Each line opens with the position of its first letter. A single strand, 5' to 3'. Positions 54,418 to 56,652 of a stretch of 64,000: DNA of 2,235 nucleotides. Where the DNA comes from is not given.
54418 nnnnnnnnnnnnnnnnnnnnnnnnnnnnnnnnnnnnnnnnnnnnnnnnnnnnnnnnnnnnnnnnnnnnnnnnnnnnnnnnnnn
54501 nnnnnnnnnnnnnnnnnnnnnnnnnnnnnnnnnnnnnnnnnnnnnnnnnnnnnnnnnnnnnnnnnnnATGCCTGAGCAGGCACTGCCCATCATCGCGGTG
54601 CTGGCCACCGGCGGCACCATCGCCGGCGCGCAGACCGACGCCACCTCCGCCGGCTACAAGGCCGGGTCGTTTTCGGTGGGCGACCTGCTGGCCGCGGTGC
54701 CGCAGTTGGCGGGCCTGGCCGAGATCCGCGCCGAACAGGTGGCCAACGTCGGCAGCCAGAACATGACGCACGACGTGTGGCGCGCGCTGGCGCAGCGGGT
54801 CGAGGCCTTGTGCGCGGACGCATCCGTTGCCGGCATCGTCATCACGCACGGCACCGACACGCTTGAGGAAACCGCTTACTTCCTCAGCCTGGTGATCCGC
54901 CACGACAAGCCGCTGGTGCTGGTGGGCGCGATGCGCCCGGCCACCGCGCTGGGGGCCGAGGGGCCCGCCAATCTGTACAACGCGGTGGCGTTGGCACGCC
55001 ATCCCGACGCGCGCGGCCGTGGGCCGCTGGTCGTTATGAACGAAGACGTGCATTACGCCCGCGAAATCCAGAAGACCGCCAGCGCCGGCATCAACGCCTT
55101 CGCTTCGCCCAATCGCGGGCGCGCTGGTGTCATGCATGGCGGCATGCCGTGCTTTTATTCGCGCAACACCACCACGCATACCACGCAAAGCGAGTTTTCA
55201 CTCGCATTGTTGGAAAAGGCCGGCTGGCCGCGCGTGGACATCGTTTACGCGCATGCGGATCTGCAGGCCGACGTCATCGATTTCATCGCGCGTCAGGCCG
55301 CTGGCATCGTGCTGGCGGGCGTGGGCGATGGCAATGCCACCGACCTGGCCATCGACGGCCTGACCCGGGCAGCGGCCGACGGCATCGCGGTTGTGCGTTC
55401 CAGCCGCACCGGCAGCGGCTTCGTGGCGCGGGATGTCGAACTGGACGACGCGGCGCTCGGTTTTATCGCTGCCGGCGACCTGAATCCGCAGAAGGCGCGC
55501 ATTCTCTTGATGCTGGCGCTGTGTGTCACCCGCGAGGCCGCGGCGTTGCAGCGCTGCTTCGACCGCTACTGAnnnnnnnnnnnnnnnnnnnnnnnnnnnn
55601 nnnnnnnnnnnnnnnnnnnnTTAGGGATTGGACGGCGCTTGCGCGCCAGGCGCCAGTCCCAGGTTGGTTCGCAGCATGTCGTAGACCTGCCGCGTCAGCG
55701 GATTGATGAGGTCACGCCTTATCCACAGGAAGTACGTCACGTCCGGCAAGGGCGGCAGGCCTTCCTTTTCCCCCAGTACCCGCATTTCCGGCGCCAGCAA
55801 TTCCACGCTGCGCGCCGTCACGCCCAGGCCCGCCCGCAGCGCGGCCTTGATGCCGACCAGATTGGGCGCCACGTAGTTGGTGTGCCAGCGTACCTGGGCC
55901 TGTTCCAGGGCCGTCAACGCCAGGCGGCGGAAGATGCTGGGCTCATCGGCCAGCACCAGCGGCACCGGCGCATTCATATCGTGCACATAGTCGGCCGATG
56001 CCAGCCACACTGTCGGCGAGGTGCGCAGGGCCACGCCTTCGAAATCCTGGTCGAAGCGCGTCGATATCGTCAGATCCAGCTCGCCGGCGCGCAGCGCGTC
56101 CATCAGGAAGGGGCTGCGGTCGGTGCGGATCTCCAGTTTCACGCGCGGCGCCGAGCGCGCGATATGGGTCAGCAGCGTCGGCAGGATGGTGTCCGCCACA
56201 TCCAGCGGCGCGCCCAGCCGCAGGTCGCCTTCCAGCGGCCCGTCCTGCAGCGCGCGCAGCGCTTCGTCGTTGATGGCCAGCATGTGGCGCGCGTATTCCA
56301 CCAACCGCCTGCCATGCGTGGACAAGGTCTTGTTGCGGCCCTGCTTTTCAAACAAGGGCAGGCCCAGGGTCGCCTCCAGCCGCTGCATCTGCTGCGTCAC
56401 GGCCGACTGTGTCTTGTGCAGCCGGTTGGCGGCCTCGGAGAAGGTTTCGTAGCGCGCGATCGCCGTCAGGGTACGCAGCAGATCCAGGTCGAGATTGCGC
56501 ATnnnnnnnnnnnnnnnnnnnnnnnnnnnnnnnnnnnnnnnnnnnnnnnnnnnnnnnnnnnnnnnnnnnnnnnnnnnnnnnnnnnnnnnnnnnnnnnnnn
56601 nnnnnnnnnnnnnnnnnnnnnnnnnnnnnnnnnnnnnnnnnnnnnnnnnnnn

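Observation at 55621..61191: Putative undescribed thioether catabolic pathway: LysR / thiol dioxygenase - C-S lyase - rhodanese - Bug (S-(2-succino)cysteine hypothesis)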

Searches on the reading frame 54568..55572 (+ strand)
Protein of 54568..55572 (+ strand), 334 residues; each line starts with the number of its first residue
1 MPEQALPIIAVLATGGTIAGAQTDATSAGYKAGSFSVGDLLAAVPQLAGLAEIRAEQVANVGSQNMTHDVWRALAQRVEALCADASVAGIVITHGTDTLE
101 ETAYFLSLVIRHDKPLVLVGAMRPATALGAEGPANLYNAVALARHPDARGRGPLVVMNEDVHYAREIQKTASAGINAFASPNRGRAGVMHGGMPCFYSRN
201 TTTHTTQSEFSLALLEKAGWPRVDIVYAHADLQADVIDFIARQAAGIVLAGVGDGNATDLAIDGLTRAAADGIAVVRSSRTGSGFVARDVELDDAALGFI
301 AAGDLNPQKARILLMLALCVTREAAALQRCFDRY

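Call 5: search_protein_families(library=pfam, proteins=[window:54568-55572:+])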
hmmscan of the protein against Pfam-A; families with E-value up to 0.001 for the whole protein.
window:54568-55572:+ (334 aa): 2 families
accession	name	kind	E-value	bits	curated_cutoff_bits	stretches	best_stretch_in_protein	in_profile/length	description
PF00710.25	Asparaginase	-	1.8e-60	204.2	22.5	1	9-195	2-186/193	Asparaginase, N-terminal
PF17763.6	Asparaginase_C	-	3.8e-31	107.9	34.6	1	222-331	1-114/114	Glutaminase/Asparaginase C-terminal domain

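Call 6: search_protein_families(library=ncbifam, proteins=[window:54568-55572:+])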
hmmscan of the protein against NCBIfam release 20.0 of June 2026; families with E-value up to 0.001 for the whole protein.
window:54568-55572:+ (334 aa): 6 families
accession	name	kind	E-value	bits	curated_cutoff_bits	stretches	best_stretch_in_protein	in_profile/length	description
TIGR00520.1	asnASE_II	subfamily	3.4e-114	381.4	314.3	1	3-334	21-352/352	type II asparaginase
NF008304.0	PRK11096.1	equivalog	5.2e-111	370.5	506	1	4-334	21-348/348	L-asparaginase 2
TIGR00519.1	asnASE_I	subfamily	9.9e-43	146.4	260.5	1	7-324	2-320/337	type I asparaginase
NF003217.0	PRK04183.1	equivalog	2.8e-39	135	310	1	4-329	73-401/420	Glu-tRNA(Gln) amidotransferase subunit GatD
TIGR02153.1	gatD_arch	equivalog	2.9e-36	125.1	324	1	3-328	59-388/405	Glu-tRNA(Gln) amidotransferase subunit GatD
NF006998.0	PRK09461.1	equivalog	7e-20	71.5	376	1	9-287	6-279/337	asparaginase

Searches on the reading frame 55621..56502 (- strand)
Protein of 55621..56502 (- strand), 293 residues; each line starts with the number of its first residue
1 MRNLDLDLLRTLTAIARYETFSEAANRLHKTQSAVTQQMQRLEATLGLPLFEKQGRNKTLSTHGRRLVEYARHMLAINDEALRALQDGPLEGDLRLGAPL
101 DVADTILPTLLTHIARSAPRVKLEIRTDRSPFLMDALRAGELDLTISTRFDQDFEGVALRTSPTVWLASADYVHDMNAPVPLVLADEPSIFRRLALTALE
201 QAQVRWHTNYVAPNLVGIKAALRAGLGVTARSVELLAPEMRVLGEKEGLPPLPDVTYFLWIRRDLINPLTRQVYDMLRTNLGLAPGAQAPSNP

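Call 5: search_protein_families(library=pfam, proteins=[window:55621-56502:-])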
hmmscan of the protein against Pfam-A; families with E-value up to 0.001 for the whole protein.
window:55621-56502:- (293 aa): 2 families
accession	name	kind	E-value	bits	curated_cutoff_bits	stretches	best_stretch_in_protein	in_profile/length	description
PF03466.25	LysR_substrate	-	4.6e-25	88.7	28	1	89-280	3-207/209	LysR substrate binding domain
PF00126.33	HTH_1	-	1.4e-17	63.8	26.6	1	6-65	1-60/60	Bacterial regulatory helix-turn-helix protein, lysR family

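Call 6: search_protein_families(library=ncbifam, proteins=[window:55621-56502:-])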
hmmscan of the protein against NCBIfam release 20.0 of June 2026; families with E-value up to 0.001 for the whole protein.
window:55621-56502:- (293 aa): 55 families (the best 25 are shown)
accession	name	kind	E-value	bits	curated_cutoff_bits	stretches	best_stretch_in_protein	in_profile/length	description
NF011673.1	PRK15092.1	equivalog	5e-89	298.3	530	1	3-279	10-286/293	transcriptional regulator LrhA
NF053705.1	TransRegGltCGpos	equivalog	6.4e-25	88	350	1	9-151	6-150/300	glutamate biosynthesis transcriptional regulator GltC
NF040786.1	LysR_Sec_metab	equivalog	1e-24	87.1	250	1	5-146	2-145/298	selenium metabolism-associated LysR family transcriptional regulator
NF047711.1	PutUtilRegPtrR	equivalog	5.3e-24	84.8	400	1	5-146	2-143/283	putrescine utilization regulator PtrR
TIGR03339.1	phn_lysR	subfamily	2.8e-22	79.3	341.1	1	9-230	2-232/279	aminoethylphosphonate catabolism associated LysR family transcriptional regulator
TIGR02424.1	TF_pcaQ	equivalog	2.2e-21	76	303.8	1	8-146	7-147/300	pca operon transcription factor PcaQ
NF050187.1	TransRegBsrAPseudo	equivalog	1.6e-20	73.5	480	1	1-151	5-158/298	LysR family transcriptional regulator BsrA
NF008352.0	PRK11139.1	subfamily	7.4e-19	67.9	288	1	6-147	8-146/305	transcriptional regulator GcvA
NF008722.0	PRK11716.1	equivalog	1.4e-18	66.9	246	1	5-158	2-157/293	HTH-type transcriptional activator IlvY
TIGR03418.1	chol_sulf_TF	equivalog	9e-18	64.3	324.8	1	4-132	1-129/291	choline sulfate utilization transcriptional regulator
NF008416.0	PRK11242.1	equivalog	2.1e-17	63.4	277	1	9-148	6-147/300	transcriptional regulator CynR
NF002946.0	PRK03601.1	equivalog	3.4e-17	62.7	240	1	4-149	1-146/275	HTH-type transcriptional regulator HdfR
NF045990.1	TransRegCbbRRhodb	equivalog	4e-16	58.9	450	1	3-172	5-179/304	LysR family regulator CbbR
NF047354.1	trans_reg_GltC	equivalog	6.6e-16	58.7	300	1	8-147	5-145/290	glutamate biosynthesis transcriptional regulator GltC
NF002964.0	PRK03635.1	subfamily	7.2e-16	58.1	197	1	3-148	2-146/297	ArgP/LysG family DNA-binding transcriptional regulator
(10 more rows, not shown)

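Call 64: search_solved_structures(query=window:55621-56502:-, max_evalue=1e-15)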
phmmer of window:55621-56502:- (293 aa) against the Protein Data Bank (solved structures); distinct sequences matched with E-value up to 1e-15: 3.
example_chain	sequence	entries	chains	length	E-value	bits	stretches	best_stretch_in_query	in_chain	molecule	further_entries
7yhj_A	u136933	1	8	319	7.5e-74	251.6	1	3-278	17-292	Probable HTH-type transcriptional regulator LrhA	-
22xo_A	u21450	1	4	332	8.6e-74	251.4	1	3-278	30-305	Probable HTH-type transcriptional regulator LrhA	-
3onm_A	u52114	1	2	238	5.5e-52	179.8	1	89-279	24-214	Transcriptional regulator LrhA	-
